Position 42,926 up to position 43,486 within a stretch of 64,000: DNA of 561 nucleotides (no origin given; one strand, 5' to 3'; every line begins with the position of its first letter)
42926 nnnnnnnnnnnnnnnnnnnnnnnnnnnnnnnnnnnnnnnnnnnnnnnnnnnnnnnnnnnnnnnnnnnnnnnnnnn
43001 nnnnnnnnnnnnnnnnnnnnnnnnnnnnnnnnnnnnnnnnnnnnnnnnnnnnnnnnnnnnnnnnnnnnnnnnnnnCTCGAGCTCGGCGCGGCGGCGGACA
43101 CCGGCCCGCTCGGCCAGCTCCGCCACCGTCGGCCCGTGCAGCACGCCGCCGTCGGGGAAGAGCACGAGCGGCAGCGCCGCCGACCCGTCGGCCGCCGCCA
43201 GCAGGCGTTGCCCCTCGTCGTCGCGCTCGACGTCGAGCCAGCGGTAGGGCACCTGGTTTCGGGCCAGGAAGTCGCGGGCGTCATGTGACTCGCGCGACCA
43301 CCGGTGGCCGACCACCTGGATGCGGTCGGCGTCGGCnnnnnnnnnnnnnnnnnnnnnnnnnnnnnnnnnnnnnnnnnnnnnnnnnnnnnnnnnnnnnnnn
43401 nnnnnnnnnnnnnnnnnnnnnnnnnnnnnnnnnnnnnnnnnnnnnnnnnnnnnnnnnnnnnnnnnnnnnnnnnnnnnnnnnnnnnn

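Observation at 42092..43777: Response-regulator receiver fused to a thioredoxin-reductase-like flavoprotein with no CxxC anywhere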

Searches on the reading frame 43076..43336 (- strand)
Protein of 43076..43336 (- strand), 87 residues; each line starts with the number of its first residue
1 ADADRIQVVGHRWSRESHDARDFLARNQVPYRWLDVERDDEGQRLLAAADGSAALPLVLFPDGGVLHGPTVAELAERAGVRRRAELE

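Call 66: predict_structure(alignment_id=A3)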
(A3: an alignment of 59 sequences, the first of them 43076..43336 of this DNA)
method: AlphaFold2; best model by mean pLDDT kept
length: 87 residues; sequences in the alignment: 59
mean_pLDDT: 85.9   pTM: 0.77
mean pLDDT of the five models: 85.9, 85.6, 85.1, 83.5, 82.2
residues with pLDDT >= 90: 59; 70-90: 15; 50-70: 8; < 50: 5
segments of 3 or more residues with pLDDT < 50: 83-87
pLDDT, mean of each block of 10 residues (from residue 1): 83 93 93 94 89 85 92 87 46
secondary structure, 60 per line:
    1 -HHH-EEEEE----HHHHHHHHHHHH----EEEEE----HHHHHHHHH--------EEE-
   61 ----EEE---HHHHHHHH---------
elements in order: E6-10 H15-26 E31-35 H40-48 E57-59 E65-67 H71-78

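Call 69: fold_search(model_id=the predicted structure, library=pdb)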
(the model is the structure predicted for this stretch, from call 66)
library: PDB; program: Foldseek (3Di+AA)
matches with E <= 10: 1273; with E <= 0.001: 3
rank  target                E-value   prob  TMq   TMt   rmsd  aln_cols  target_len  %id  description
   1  3zit_A                2.7e-04  1.00  0.71  0.82   1.9        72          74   26  Crystal structure of the thioredoxin-like protein BC3987 mutant T8A (released 2013-01-23)
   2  3zij_B                3.7e-04  1.00  0.71  0.84   1.9        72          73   26  Crystal structure of the thioredoxin-like protein BC3987 (released 2013-01-23)
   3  3zit_B                4.9e-04  1.00  0.76  0.84   1.8        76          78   25  Crystal structure of the thioredoxin-like protein BC3987 mutant T8A (released 2013-01-23)
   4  7c12_A                1.2e-03  1.00  0.73  0.85   1.9        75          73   21  beta1 domain-swapped structure of monothiol cGrx1(C16S) (released 2020-11-18)
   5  7c10_B                1.2e-03  1.00  0.69  0.81   2.2        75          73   20  Dithiol cGrx1 (released 2020-11-18)
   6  3kgk_B                1.2e-03  1.00  0.56  0.51   3.8        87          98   17  Crystal structure of ArsD (released 2010-02-16)
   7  3zij_A                1.2e-03  1.00  0.72  0.81   1.9        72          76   26  Crystal structure of the thioredoxin-like protein BC3987 (released 2013-01-23)
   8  3mwh_B                1.3e-03  1.00  0.56  0.52   3.7        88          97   19  The 1.4 Ang crystal structure of the ArsD arsenic metallochaperone provides insights into its interactions with the Ar (released 2010-05-26)
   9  4fiw                  1.5e-03  1.00  0.69  0.78   1.8        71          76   22  X-ray crystal structure of Corynebacterium glutamicum Nrdh-redoxin at 1.5A (released 2013-02-06)
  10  6abr_A                1.7e-03  1.00  0.58  0.53   3.6        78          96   15  Actin interacting protein 5 (Aip5, wild type) (released 2019-11-20)
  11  3ic4                  1.8e-03  1.00  0.67  0.64   2.7        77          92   18  The crystal structure of the glutaredoxin(grx-1) from Archaeoglobus fulgidus (released 2009-08-18)
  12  1ttz                  2.4e-03  1.00  0.62  0.70   3.0        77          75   17  X-ray structure of Northeast Structural Genomics target protein XcR50 from X. campestris (released 2004-07-13)
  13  2lqo_MODEL_1_A        2.4e-03  1.00  0.63  0.62   4.1        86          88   21  Mrx1 reduced (released 2012-10-03)
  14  7pwe_A                3.6e-03  1.00  0.70  0.34   2.9        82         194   16  Crystal structure of the glutaredoxin/ferredoxin disulfide reductase fusion protein from Desulfotalea psychrophila Lsv (released 2022-10-05)
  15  7c10_A                4.4e-03  1.00  0.70  0.80   2.1        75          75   20  Dithiol cGrx1 (released 2020-11-18)
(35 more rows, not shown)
